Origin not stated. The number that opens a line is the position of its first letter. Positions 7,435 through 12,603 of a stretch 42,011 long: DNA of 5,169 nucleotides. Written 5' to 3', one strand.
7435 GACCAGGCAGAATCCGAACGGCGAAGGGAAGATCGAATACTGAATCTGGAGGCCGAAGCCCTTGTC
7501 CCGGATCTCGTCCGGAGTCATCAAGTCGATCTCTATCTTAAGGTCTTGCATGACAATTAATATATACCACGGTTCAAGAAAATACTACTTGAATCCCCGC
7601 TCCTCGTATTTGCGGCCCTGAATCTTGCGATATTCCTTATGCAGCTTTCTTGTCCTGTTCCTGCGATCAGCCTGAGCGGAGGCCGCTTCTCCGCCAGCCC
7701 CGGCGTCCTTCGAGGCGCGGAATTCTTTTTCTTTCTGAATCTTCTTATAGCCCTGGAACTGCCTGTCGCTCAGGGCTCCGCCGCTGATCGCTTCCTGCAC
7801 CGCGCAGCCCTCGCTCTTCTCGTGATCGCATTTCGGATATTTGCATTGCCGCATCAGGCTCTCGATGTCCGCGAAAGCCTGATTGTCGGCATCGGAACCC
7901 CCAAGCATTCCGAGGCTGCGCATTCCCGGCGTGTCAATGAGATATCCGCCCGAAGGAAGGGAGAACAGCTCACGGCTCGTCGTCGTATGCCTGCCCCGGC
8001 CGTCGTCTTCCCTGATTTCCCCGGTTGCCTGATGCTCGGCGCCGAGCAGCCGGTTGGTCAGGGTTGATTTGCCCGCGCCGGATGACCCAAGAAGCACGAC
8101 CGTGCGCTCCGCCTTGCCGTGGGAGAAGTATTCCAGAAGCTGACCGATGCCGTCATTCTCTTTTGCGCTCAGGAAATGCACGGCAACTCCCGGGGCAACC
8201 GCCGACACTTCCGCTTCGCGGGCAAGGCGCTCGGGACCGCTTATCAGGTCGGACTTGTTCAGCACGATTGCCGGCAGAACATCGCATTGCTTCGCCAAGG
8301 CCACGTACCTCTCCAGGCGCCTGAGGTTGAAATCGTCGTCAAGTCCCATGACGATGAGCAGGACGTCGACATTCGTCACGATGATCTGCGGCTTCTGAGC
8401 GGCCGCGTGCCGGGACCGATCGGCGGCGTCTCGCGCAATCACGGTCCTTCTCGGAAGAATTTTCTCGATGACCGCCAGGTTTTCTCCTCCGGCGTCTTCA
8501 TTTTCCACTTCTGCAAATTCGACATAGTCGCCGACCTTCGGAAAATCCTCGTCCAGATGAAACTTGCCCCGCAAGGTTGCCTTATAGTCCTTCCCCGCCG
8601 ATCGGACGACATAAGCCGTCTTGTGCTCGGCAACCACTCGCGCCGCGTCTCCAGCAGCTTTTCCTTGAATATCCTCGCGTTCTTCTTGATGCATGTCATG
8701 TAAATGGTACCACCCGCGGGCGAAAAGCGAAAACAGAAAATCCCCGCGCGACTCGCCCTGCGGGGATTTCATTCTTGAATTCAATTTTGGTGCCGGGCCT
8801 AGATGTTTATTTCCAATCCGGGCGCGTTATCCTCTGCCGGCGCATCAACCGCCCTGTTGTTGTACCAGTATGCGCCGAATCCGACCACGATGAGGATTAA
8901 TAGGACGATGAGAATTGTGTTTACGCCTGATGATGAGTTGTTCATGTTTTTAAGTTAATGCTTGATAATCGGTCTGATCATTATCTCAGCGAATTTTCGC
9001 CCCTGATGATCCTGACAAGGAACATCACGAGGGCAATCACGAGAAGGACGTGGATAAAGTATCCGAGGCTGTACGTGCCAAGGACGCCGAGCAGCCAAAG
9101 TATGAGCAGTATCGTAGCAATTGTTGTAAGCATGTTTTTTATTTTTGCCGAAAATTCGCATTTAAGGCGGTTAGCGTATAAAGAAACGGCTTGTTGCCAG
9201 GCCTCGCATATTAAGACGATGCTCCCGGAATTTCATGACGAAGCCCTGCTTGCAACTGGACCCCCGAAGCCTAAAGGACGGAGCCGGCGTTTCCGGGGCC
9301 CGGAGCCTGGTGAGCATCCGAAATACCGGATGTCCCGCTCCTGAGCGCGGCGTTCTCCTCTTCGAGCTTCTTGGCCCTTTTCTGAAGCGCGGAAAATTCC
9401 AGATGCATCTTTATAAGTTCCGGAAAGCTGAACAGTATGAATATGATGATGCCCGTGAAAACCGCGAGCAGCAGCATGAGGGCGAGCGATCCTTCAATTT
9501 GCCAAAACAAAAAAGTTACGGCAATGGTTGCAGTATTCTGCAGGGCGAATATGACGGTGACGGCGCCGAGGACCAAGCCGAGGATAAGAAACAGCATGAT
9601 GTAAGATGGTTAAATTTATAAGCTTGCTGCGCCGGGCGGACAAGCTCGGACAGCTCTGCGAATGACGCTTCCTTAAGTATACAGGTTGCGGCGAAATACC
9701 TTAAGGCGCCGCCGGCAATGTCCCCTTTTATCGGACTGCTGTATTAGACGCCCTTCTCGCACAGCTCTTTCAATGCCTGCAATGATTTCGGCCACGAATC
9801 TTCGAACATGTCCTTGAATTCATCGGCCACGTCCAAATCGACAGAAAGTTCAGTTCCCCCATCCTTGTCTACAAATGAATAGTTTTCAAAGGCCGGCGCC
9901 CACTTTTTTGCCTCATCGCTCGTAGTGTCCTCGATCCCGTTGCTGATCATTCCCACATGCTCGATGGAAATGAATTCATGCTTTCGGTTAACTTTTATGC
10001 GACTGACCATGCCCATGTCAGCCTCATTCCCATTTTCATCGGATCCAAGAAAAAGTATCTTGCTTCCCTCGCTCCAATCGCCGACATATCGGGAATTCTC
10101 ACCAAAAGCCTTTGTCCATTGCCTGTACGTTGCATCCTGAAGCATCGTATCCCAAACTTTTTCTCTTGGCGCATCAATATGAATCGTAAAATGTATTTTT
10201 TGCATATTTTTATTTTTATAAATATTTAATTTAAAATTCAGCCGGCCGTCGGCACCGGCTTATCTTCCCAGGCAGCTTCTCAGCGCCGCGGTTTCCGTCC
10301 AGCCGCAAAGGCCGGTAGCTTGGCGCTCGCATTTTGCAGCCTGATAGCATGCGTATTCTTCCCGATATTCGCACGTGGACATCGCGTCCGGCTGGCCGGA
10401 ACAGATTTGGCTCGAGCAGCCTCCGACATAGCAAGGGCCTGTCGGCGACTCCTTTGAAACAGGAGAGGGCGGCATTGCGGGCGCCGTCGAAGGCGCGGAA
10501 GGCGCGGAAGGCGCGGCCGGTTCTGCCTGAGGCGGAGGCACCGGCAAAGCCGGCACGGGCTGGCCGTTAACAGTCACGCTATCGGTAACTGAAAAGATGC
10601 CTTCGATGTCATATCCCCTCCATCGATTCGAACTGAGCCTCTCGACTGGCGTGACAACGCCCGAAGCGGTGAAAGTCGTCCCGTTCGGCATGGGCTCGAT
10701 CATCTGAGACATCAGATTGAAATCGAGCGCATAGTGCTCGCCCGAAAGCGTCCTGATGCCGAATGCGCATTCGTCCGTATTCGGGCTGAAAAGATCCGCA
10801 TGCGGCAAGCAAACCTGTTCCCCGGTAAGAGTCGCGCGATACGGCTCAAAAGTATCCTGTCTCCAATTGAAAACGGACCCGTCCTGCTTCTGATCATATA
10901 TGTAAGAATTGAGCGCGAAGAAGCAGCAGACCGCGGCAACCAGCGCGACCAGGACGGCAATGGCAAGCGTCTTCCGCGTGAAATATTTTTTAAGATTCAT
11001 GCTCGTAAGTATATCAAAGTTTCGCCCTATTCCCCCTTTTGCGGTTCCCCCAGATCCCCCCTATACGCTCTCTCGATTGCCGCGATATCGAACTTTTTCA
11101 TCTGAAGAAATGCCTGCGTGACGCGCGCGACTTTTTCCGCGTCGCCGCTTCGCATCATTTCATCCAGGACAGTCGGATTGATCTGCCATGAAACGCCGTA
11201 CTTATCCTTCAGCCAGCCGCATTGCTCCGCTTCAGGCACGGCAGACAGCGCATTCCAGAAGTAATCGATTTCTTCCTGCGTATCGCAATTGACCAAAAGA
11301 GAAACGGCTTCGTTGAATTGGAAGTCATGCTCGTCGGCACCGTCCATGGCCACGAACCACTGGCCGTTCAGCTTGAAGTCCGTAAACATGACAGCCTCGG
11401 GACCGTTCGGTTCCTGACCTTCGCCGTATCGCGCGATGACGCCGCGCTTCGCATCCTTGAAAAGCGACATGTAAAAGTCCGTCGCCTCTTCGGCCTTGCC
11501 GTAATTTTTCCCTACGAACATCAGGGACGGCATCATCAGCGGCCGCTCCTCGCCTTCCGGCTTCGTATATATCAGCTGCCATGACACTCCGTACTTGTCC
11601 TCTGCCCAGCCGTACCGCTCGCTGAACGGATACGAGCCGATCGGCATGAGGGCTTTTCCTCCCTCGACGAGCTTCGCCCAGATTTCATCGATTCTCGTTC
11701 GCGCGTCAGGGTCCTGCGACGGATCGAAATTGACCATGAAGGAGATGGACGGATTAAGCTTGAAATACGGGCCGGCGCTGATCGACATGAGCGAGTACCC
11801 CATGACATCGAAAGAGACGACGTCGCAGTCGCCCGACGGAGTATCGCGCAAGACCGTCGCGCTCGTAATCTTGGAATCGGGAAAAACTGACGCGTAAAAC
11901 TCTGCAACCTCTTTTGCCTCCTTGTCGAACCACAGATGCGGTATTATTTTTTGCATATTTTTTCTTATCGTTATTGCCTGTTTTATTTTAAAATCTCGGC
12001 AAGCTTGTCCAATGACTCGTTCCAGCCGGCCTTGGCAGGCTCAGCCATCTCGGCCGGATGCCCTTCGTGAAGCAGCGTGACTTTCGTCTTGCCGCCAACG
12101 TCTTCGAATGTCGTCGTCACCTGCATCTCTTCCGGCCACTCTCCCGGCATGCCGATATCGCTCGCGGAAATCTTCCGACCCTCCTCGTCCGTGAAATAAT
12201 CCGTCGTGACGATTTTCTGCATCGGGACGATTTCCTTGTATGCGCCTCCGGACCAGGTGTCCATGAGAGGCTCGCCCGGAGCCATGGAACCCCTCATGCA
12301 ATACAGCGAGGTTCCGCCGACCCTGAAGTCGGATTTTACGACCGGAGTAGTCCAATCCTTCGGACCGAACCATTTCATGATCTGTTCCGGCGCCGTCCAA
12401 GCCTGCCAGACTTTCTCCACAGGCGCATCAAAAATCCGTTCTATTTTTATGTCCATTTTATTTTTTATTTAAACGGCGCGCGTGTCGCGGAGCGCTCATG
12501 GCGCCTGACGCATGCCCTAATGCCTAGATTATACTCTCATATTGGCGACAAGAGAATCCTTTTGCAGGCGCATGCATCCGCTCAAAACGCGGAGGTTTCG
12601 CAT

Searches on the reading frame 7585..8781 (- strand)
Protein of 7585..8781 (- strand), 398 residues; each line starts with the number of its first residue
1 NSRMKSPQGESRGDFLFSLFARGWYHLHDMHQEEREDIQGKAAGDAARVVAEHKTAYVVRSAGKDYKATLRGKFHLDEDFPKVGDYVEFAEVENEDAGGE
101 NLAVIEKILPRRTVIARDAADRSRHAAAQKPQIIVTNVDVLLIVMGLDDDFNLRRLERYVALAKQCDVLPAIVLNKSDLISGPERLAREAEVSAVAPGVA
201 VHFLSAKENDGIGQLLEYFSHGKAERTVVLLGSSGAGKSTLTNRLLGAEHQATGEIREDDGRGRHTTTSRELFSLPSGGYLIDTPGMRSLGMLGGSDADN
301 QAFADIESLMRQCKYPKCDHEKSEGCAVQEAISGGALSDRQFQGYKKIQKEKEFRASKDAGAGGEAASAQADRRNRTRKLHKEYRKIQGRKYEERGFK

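Call 74: search_protein_families(library=pfam, proteins=[window:7585-8781:-], max_evalue=0.00001)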
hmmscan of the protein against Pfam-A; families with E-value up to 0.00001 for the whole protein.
window:7585-8781:- (398 aa): 4 families
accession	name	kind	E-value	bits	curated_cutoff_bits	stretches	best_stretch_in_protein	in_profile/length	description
PF03193.22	RsgA_GTPase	-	2.7e-49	167.8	30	1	108-292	1-173/174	RsgA GTPase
PF00005.33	ABC_tran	-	9e-07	30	25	1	224-260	10-46/137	ABC transporter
PF01926.29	MMR_HSR1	-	1.5e-06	28.8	21.9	1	227-293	1-57/113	50S ribosome-binding GTPase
PF00009.33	GTP_EFTU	-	2.2e-06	27.8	26.5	0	138-219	93-182/188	Elongation factor Tu GTP binding domain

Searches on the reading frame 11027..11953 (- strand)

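Call 12: search_protein_families(library=pfam, proteins=[window:11027-11953:-], max_evalue=0.01)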
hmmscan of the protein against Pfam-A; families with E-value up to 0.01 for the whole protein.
window:11027-11953:- (308 aa): 1 family
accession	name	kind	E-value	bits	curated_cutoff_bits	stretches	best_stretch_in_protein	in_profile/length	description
PF06983.19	3-dmu-9_3-mt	-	2.7e-69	231.4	24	2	140-258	3-115/116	3-demethylubiquinone-9 3-methyltransferase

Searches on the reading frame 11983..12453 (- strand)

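Call 12: search_protein_families(library=pfam, proteins=[window:11983-12453:-], max_evalue=0.01)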
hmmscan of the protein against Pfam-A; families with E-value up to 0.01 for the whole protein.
window:11983-12453:- (156 aa): 1 family
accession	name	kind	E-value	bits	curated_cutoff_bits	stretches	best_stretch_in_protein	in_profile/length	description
PF08327.17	AHSA1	-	1e-29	103.8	22.1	1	9-156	1-125/125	Activator of Hsp90 ATPase homolog 1-like protein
